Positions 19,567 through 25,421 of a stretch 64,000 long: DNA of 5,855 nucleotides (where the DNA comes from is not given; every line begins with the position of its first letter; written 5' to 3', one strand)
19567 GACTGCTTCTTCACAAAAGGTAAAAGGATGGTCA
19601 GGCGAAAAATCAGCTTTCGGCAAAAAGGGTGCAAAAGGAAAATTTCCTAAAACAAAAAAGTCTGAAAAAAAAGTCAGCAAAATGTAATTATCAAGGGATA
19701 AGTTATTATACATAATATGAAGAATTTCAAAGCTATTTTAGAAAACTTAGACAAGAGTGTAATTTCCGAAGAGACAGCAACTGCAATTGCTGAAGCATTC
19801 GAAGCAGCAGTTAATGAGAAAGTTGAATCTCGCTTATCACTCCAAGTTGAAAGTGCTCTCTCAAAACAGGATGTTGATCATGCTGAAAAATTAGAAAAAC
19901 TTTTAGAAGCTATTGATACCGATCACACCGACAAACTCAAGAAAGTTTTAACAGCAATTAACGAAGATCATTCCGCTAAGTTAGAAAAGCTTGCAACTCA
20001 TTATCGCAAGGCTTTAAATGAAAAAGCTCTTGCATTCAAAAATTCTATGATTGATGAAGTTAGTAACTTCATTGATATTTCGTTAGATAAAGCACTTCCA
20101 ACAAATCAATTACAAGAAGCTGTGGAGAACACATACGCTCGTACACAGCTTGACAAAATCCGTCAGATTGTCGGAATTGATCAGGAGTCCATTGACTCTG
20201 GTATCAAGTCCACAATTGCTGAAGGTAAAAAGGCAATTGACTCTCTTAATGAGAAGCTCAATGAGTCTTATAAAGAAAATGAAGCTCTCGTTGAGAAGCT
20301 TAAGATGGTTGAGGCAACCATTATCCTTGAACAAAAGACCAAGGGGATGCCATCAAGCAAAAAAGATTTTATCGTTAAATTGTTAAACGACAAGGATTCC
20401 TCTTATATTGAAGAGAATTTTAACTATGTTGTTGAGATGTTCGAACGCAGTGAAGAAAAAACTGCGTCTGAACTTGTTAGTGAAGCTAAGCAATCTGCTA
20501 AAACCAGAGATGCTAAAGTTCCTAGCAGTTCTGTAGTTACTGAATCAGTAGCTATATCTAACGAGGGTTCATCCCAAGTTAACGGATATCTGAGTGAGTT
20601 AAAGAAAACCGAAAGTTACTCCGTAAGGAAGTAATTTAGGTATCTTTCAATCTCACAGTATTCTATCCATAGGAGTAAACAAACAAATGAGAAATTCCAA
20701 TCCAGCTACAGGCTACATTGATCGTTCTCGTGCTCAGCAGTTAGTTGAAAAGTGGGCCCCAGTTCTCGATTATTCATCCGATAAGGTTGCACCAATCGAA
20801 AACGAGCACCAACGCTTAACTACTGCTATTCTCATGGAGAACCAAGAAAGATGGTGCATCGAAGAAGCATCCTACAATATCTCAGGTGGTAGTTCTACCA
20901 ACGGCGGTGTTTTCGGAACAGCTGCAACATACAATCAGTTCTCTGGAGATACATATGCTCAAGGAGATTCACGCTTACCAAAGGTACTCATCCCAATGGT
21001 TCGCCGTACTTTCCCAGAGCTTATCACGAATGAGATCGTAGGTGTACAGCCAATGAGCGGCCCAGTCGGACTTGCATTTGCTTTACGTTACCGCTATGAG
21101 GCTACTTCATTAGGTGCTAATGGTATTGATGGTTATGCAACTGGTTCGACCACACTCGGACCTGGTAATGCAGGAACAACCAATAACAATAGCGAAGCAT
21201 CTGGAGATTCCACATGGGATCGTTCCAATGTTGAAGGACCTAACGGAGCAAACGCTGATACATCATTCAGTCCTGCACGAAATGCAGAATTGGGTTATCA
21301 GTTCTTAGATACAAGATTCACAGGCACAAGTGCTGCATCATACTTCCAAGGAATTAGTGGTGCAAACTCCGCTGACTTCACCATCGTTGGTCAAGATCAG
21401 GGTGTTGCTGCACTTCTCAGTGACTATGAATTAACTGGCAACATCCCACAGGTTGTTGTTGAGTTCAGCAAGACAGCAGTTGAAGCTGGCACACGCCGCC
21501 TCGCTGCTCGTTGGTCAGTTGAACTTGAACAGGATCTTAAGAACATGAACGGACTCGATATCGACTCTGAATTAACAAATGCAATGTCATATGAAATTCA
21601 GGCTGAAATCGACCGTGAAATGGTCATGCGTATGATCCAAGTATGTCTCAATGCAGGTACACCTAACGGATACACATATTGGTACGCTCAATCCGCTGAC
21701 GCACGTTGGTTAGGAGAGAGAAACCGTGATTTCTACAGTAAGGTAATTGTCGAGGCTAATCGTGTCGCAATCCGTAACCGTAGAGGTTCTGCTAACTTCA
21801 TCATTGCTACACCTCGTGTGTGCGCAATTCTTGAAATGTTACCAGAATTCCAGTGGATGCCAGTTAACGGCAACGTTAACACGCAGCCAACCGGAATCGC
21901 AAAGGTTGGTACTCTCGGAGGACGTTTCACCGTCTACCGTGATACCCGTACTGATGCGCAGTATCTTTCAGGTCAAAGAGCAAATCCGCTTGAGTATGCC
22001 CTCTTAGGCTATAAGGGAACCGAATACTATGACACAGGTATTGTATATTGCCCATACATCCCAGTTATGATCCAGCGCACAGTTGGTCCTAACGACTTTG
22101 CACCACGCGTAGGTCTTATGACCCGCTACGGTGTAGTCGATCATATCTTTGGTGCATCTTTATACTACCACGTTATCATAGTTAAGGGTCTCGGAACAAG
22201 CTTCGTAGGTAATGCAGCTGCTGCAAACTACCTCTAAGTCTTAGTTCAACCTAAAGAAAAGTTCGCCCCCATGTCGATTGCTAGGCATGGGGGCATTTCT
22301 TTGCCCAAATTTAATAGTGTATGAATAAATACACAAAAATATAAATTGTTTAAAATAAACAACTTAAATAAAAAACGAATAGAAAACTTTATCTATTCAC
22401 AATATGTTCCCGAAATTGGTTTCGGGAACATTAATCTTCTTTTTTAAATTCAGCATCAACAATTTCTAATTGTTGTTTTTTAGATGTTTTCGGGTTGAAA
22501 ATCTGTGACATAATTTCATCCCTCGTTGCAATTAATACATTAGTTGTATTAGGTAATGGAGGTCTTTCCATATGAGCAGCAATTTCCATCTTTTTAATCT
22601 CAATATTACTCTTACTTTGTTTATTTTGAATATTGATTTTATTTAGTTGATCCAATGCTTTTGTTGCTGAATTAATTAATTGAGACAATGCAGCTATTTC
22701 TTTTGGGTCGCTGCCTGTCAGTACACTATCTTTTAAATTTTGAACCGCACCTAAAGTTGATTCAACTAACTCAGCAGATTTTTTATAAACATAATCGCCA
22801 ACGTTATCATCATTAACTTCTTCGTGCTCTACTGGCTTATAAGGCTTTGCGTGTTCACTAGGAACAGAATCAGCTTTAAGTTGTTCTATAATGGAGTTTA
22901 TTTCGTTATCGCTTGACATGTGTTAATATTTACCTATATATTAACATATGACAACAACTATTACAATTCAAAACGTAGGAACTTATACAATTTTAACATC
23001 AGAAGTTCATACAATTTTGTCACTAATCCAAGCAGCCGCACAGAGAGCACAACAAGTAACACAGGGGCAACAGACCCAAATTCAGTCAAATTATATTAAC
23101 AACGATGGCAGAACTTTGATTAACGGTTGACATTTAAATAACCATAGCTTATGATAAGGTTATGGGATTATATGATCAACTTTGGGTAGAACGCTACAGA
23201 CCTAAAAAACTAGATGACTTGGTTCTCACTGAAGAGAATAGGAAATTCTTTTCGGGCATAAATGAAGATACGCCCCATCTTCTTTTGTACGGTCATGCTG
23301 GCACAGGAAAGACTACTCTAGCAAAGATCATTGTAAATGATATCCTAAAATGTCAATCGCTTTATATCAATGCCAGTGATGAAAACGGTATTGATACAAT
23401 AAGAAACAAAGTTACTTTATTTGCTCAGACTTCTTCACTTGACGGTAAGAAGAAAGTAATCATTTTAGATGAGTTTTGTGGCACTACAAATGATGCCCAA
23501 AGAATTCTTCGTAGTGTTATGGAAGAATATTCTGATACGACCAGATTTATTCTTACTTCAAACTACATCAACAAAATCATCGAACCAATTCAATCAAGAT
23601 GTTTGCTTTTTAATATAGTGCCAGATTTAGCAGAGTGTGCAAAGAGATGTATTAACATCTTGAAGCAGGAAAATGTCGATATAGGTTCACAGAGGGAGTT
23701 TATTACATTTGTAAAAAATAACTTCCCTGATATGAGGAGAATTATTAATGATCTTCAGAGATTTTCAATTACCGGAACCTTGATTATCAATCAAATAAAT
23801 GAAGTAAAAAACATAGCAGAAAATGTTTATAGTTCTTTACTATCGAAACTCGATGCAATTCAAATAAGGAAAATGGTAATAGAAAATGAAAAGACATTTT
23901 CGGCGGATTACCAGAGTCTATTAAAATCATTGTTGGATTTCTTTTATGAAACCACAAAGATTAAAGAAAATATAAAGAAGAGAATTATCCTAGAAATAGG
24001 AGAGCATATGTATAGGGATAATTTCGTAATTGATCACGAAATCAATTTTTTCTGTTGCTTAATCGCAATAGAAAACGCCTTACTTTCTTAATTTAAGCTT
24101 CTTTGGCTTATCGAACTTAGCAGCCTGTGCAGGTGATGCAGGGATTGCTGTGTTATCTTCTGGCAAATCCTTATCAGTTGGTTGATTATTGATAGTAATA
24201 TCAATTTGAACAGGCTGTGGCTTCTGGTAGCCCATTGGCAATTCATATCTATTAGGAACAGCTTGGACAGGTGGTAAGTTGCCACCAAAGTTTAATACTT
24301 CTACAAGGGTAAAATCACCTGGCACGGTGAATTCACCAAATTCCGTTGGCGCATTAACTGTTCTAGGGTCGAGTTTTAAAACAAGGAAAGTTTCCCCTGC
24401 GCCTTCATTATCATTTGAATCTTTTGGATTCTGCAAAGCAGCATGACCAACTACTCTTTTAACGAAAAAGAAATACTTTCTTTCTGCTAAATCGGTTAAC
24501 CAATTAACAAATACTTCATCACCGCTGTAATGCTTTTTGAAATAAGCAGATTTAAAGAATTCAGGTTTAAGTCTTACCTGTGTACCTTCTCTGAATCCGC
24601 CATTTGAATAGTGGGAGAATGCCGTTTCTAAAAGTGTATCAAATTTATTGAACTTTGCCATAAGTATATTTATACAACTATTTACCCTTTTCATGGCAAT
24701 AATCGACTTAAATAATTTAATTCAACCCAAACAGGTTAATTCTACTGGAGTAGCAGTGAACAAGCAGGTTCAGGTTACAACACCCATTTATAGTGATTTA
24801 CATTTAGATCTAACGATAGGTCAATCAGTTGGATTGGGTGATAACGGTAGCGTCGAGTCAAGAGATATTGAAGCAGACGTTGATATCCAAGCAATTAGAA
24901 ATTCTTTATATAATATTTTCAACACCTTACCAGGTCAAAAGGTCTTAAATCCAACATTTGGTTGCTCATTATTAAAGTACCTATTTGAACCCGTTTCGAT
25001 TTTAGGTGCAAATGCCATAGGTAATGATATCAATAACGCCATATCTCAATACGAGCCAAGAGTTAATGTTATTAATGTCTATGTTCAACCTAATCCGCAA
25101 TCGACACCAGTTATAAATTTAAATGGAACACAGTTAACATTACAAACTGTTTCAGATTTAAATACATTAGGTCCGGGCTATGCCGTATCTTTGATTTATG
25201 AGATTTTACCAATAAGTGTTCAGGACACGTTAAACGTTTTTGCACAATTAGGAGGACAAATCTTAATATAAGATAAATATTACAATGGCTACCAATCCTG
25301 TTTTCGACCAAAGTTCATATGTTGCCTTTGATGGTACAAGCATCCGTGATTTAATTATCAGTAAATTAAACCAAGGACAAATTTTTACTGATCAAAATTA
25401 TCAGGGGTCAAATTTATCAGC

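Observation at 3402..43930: Exact 90-bp DNA identity between two fibre genes 40.4 kb apart: recent inter-gene exchange of repeat modules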

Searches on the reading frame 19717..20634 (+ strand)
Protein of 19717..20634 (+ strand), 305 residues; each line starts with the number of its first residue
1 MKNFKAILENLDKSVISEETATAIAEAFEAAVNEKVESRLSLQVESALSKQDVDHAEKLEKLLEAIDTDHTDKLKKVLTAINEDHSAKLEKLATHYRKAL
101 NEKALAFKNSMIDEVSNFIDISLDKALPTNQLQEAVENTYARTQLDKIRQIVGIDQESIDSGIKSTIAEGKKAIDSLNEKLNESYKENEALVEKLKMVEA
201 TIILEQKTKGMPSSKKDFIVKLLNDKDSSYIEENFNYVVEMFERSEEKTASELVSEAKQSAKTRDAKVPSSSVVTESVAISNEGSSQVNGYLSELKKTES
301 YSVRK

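Call 61: search_protein_families(library=pfam, proteins=[window:19717-20634:+], max_evalue=0.001)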
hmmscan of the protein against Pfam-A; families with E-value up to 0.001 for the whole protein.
window:19717-20634:+ (305 aa): 1 family
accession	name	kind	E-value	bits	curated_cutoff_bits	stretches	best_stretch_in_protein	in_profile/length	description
PF25623.1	T4_CASP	-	4e-06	27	27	1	88-291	45-243/247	T4-phage like capsid assembly scaffolding protein family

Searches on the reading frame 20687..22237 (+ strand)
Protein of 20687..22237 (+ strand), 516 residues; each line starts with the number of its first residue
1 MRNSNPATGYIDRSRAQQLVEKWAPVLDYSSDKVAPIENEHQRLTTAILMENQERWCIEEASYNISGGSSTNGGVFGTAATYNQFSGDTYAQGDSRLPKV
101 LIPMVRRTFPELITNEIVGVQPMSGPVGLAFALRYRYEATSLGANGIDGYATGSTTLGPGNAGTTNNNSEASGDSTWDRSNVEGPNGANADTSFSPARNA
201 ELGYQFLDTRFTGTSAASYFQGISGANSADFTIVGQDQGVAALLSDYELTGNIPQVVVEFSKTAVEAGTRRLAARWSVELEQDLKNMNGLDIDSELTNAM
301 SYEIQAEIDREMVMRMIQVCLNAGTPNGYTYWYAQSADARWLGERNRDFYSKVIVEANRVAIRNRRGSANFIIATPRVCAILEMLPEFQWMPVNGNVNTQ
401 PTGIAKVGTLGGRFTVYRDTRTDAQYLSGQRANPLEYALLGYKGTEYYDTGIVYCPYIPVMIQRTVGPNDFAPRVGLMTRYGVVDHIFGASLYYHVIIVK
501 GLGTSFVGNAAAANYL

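Call 10: search_protein_families(library=phrogs, proteins=[window:20687-22237:+])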
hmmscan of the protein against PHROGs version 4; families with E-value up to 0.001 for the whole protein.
window:20687-22237:+ (516 aa): 3 families
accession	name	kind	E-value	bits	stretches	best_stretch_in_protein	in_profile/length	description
phrog_138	-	head and packaging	4e-89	300.7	1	16-486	3-408/444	major head protein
phrog_1014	-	unknown function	2.2e-06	27.6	1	251-419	317-481/567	-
phrog_12830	-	head and packaging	0.00026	22.3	1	102-129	97-124/128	major head protein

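Call 18: search_dna_similar(query=window:20687-22237:+, collection=phages, mode=protein, max_rows=15)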
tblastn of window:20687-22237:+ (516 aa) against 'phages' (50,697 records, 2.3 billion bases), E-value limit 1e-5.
Records with a match: 2591; places in all: 2941; records where one place covers at least 80% of the query: 1610.
Best place of each record, by identity: <60% 2591.
By first word of the organism name: Escherichia 671; Synechococcus 387; Klebsiella 332; Salmonella 203; Vibrio 136; Shigella 89; Aeromonas 86; Acinetobacter 71; Cyanophage 61; Enterobacter 58; and 61 more.
By host as written in the record: - 461; Escherichia coli 282; Klebsiella pneumoniae 115; Synechococcus 107; Escherichia coli O157:H7 39; Synechococcus sp. 38; Salmonella enterica 29; Synechococcus sp. WH7803 28; and 575 more.
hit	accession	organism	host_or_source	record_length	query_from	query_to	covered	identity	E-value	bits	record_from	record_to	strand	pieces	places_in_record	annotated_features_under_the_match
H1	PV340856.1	Synechococcus phage Sf-FS3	Synechococcus sp. WH8102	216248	17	502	94%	33.9%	5e-65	234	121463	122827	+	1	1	ATP-binding protein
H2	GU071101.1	Prochlorococcus phage P-HM1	Prochlorococcus sp. MED4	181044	3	492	95%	33.3%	3e-56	209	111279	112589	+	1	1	gp23: precursor of major head subunit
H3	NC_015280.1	Prochlorococcus phage P-HM1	Prochlorococcus sp. MED4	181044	3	492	95%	33.3%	3e-56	209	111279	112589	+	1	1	gp23: major head protein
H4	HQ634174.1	Prochlorococcus phage MED4-213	Prochlorococcus MED4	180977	3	492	95%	33.1%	7e-56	207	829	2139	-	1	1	major capsid protein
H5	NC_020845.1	Prochlorococcus phage MED4-213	Prochlorococcus MED4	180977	3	492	95%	33.1%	7e-56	207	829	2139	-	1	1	major head protein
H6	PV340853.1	Synechococcus phage Sf-CH8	Synechococcus sp. WH8102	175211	18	502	94%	33.2%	9e-61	222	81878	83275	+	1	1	major head protein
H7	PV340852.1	Synechococcus phage Sf-CH5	Synechococcus sp. WH8102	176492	18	502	94%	33.2%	9e-61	222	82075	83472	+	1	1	major head protein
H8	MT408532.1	Synechococcus phage SynMITS9220M01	Synechococcus sp. MIT S9220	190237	15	502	95%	32.7%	2e-63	229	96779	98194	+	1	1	major capsid protein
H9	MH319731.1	Marine virus AG-345-E02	single cell amplified by WGA-X; seawater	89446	16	504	95%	32.6%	9e-62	225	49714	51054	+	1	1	record has no annotation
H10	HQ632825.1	Prochlorococcus phage P-SSM5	Prochlorococcus marinus NATL2A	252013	16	504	95%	32.6%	9e-62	225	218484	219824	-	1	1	major capsid protein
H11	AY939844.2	Prochlorococcus phage P-SSM2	Prochlorococcus sp. NATL1A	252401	16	504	95%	32.6%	9e-62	225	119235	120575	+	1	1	gp23: precursor of major head subunit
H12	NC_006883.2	Prochlorococcus phage P-SSM2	Prochlorococcus sp. NATL1A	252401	16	504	95%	32.6%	9e-62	225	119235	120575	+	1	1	gp23: precursor of major head subunit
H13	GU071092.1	Prochlorococcus phage P-SSM2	-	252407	16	504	95%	32.6%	9e-62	225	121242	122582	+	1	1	major capsid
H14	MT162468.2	Synechococcus phage S-H25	Synechococcus sp. WH 8102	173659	17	492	92%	33.3%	5e-59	217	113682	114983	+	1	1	major capsid protein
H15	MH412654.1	Synechococcus phage S-T4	Synechococcus sp. WH 7803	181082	18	502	94%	32.6%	5e-56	208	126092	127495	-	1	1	major capsid protein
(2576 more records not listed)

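Call 61: search_protein_families(library=pfam, proteins=[window:20687-22237:+], max_evalue=0.001)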
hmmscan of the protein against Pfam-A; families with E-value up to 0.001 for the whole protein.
window:20687-22237:+ (516 aa): 1 family
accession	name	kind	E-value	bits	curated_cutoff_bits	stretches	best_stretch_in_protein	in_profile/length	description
PF07068.17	Gp23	-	7.6e-91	305.7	24.4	1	98-489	5-354/376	Major capsid protein Gp23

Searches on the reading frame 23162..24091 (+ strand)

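Call 61: search_protein_families(library=pfam, proteins=[window:23162-24091:+], max_evalue=0.001)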
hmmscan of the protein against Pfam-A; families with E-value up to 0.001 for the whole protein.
window:23162-24091:+ (309 aa): 15 families
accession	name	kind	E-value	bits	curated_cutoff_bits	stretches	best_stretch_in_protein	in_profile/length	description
PF00004.35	AAA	-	5.2e-13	50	21.2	1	40-147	1-123/131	ATPase family associated with various cellular activities (AAA)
PF21328.3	Gp44_lid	-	4.1e-11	43.3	27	1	160-206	10-56/63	Sliding-clamp-loader large subunit, AAA+ ATPase lid domain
PF13177.12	DNA_pol3_delta2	-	5.1e-09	36.8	27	1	75-153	81-158/161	DNA polymerase III, delta subunit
PF13173.12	AAA_14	-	6.3e-08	33.1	27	1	39-134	4-99/129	AAA domain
PF20720.3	nSTAND3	-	3e-06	27.4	27.2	1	35-133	15-110/155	Novel STAND NTPase 3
PF05496.18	RuvB_N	-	3.7e-06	27.2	27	1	34-124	30-112/159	Holliday junction DNA helicase RuvB P-loop domain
PF25199.1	nSTAND_NTPase5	-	2.4e-05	24.6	34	1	36-134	40-133/145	Novel STAND NTPase 5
PF07728.20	AAA_5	-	3.5e-05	24.3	22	1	39-122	1-92/139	AAA domain (dynein-related subfamily)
PF13401.12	AAA_22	-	7.5e-05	23.5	27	1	37-109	5-65/130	AAA domain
PF24883.2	NPHP3_N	-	7.8e-05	23.4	24.8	1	35-76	20-65/164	Nephrocystin 3, N-terminal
PF05673.19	DUF815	-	0.00016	21.4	23.8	1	22-134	40-150/249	Protein of unknown function (DUF815)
PF00910.28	RNA_helicase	-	0.00023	22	21.5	1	41-117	2-69/105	RNA helicase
PF01935.23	DUF87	-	0.00024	21.7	23.2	0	33-229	18-218/220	Helicase HerA, central domain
PF13191.12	AAA_16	-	0.00039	21.4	32.6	0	31-61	17-48/167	AAA ATPase domain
PF00005.33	ABC_tran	-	0.0004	21.4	25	0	40-119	14-92/137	ABC transporter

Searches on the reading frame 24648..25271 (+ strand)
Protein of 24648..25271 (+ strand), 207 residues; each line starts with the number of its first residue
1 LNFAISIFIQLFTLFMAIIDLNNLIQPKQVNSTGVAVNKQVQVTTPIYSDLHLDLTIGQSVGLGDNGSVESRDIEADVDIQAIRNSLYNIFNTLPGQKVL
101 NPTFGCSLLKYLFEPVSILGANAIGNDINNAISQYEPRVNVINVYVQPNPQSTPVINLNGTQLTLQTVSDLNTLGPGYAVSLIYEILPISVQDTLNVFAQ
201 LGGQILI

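Call 61: search_protein_families(library=pfam, proteins=[window:24648-25271:+], max_evalue=0.001)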
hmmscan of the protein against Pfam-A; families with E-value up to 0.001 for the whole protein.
window:24648-25271:+ (207 aa): 1 family
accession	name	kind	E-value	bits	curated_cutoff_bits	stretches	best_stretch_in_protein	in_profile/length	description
PF04965.19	GPW_gp25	-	8.7e-15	54.7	27.2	1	81-152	5-76/96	Baseplate wedge protein gp25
